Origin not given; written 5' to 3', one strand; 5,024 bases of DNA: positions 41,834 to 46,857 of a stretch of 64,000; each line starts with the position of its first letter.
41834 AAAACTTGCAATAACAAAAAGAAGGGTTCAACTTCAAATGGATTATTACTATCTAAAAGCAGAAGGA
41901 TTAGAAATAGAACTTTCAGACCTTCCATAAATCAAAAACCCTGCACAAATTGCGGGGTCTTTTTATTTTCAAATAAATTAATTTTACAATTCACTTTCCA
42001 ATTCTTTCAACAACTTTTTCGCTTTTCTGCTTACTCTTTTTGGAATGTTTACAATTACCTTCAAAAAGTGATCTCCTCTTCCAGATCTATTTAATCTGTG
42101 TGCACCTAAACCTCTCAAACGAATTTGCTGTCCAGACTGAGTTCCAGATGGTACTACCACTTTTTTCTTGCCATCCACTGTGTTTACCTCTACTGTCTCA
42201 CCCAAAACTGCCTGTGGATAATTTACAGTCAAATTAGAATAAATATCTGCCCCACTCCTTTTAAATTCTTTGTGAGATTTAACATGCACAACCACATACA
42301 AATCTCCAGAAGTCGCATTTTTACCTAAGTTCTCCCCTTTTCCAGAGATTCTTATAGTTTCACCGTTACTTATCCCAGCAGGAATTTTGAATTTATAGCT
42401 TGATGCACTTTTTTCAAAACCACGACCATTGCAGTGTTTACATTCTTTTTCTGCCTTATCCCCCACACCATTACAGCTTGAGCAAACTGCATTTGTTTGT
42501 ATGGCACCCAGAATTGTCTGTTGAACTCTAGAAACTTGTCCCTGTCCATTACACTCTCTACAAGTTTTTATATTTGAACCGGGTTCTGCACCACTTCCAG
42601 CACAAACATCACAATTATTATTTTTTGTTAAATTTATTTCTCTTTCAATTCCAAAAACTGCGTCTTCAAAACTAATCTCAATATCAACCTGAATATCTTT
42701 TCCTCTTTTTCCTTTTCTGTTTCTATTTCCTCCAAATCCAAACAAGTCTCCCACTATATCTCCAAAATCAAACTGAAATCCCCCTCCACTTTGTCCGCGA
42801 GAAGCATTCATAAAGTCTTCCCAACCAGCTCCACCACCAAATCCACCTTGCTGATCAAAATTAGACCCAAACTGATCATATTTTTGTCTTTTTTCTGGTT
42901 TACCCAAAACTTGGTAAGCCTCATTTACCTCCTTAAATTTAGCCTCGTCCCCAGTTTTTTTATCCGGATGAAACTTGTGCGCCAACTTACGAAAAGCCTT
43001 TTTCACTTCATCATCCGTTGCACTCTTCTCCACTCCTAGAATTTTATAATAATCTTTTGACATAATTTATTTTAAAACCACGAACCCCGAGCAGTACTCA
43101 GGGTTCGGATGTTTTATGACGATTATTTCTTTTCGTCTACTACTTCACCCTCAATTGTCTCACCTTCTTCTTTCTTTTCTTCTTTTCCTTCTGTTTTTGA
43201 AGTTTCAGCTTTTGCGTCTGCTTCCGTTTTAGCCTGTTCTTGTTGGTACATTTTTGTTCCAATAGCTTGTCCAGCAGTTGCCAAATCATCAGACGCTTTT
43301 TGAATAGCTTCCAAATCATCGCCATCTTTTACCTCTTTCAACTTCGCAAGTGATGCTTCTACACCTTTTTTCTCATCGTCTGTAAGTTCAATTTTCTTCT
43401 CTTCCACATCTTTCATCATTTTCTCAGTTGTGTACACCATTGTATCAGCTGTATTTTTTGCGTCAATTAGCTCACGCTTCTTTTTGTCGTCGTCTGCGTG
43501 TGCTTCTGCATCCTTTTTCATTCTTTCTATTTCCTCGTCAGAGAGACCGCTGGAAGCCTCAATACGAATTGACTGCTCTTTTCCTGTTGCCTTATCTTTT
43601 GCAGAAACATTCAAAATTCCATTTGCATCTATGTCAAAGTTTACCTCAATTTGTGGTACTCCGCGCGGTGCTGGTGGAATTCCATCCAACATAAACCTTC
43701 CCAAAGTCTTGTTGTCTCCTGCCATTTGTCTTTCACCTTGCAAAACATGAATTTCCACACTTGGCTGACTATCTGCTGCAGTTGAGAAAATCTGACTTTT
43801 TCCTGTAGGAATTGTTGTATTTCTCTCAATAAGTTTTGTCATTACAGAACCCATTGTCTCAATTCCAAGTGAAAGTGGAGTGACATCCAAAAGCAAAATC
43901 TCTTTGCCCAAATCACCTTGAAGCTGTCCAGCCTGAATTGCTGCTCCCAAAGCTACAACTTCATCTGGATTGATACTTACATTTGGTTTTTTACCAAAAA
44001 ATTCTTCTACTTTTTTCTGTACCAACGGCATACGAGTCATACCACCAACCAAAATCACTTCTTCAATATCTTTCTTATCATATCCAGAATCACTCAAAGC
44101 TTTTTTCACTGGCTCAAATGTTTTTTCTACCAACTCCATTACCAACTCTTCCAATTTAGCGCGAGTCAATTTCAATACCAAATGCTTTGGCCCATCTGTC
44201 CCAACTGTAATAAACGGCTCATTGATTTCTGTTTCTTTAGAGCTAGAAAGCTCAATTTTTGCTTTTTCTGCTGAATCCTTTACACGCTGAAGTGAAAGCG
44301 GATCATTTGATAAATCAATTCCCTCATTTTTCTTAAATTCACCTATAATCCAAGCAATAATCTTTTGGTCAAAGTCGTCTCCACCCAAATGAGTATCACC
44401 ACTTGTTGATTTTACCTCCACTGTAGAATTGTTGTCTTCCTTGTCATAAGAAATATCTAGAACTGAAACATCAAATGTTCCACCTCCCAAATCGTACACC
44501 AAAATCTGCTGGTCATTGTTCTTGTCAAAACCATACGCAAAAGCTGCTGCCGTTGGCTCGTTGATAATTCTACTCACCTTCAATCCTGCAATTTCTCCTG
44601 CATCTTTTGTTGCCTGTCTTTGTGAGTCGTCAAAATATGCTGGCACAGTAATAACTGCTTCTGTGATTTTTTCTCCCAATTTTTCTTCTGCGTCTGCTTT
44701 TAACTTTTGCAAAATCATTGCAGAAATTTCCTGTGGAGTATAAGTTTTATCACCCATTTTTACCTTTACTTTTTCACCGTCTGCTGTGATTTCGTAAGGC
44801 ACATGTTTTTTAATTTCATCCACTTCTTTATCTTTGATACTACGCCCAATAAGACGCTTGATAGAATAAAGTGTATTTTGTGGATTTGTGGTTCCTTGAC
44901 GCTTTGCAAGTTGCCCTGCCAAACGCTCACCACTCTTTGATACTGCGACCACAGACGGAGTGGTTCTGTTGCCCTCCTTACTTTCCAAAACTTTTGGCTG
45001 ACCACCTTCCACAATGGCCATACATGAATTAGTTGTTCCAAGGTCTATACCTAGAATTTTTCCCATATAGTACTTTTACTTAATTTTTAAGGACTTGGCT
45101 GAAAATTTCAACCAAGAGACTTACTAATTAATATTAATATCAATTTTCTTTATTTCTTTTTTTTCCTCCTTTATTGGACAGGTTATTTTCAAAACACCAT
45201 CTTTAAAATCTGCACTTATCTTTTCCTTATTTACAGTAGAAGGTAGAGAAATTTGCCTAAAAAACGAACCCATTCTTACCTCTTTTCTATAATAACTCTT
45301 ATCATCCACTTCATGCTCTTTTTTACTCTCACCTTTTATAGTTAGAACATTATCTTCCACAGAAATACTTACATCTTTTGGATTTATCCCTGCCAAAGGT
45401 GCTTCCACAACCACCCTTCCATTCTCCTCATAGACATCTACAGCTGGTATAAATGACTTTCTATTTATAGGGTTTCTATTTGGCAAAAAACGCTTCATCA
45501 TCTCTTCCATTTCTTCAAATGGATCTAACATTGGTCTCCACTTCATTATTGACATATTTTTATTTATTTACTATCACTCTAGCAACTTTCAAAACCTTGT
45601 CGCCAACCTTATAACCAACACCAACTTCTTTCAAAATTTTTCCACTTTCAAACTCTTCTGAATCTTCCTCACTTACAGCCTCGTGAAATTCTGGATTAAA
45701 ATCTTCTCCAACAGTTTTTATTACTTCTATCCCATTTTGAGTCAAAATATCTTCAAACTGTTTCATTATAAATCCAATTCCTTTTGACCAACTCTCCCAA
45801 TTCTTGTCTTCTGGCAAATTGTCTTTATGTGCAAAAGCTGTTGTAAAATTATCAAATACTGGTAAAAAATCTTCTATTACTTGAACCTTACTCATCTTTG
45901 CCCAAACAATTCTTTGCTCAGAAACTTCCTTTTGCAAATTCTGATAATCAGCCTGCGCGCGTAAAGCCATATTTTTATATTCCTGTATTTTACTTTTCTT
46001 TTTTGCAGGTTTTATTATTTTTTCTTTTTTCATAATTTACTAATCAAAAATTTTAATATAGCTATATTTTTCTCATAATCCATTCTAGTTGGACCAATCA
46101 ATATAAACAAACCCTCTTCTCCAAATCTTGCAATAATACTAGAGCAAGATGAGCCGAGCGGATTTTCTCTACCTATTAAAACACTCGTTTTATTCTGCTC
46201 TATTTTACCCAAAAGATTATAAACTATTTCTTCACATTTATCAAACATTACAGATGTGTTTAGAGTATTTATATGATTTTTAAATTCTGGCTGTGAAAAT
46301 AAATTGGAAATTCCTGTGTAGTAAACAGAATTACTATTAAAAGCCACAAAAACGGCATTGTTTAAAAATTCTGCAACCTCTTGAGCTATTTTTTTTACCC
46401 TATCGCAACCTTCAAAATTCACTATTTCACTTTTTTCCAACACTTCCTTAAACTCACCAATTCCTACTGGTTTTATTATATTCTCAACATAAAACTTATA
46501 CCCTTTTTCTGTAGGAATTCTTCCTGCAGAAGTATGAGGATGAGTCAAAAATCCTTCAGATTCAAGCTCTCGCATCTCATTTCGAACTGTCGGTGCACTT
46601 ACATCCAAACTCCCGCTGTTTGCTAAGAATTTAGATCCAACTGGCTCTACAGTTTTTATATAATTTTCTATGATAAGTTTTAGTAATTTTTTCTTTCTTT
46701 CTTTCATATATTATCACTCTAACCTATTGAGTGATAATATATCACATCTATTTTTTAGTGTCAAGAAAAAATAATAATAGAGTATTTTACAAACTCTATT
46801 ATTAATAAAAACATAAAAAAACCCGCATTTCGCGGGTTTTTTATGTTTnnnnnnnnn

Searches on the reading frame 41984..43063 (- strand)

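Call 55: search_protein_families(library=pfam, proteins=[window:41984-43063:-], max_evalue=0.0001)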
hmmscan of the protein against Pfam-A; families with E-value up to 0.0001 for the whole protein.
window:41984-43063:- (359 aa): 3 families
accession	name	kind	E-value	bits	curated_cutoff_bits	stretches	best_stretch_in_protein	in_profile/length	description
PF01556.23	DnaJ_C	-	3.3e-45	154.3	26.6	1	124-341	1-152/152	DnaJ C terminal domain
PF00226.36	DnaJ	-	1.5e-24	86.3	27.8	1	4-63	1-63/63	DnaJ domain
PF00684.25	DnaJ_CXXCXGXG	-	1.2e-15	58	32.7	1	151-215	1-65/65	DnaJ central domain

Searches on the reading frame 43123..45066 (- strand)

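Call 55: search_protein_families(library=pfam, proteins=[window:43123-45066:-], max_evalue=0.0001)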
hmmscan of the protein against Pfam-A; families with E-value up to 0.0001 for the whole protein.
window:43123-45066:- (647 aa): 2 families
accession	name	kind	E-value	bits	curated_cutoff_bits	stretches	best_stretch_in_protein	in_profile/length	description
PF00012.26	HSP70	-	6e-249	827.7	20.6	1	4-608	1-599/599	Hsp70 protein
PF06723.19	MreB_Mbl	-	2.9e-18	66.2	27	1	114-378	73-318/327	MreB/Mbl protein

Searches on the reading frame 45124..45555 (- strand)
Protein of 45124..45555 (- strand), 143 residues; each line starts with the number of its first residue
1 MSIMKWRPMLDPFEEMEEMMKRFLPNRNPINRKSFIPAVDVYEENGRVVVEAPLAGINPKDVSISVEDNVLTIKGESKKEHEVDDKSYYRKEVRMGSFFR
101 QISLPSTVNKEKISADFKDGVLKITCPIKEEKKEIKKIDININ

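Call 55: search_protein_families(library=pfam, proteins=[window:45124-45555:-], max_evalue=0.0001)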
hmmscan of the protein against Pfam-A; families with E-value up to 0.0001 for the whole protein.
window:45124-45555:- (143 aa): 2 families
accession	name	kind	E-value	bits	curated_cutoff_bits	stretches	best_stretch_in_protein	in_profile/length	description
PF00011.27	HSP20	-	3.2e-23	82.2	20.8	1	42-142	3-101/102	Hsp20/alpha crystallin family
PF17886.7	ArsA_HSP20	-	6.4e-09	35.7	22.5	1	45-125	1-62/63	HSP20-like domain found in ArsA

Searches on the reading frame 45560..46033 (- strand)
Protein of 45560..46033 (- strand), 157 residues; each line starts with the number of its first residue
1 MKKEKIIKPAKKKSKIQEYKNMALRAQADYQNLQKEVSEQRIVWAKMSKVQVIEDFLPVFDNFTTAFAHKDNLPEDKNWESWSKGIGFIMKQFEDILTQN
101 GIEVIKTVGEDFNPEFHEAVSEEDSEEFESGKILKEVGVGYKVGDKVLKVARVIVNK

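Call 10: search_protein_families(library=pfam, proteins=[window:45560-46033:-], max_evalue=0.001)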
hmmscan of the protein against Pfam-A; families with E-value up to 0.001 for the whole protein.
window:45560-46033:- (157 aa): 1 family
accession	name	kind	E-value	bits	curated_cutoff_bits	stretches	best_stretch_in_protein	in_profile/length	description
PF01025.24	GrpE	-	1.5e-37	129.2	25.8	1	10-157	21-165/165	GrpE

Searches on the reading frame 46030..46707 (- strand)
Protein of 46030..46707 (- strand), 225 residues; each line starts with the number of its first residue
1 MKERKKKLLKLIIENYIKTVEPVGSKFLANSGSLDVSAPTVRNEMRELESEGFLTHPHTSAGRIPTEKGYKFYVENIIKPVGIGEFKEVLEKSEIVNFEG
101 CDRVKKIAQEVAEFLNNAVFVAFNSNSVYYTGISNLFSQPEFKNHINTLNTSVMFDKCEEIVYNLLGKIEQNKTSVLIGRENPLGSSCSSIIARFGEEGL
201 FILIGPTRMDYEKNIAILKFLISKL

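Call 10: search_protein_families(library=pfam, proteins=[window:46030-46707:-], max_evalue=0.001)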
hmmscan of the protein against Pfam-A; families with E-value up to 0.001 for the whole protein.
window:46030-46707:- (225 aa): 2 families
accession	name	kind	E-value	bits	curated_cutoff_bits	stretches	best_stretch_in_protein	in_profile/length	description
PF01628.27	HrcA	-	3.6e-15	57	22.2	1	103-215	104-215/215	HrcA protein C terminal domain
PF08461.16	HTH_12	-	0.00059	20.2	21.4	0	18-71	9-64/66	Ribonuclease R winged-helix domain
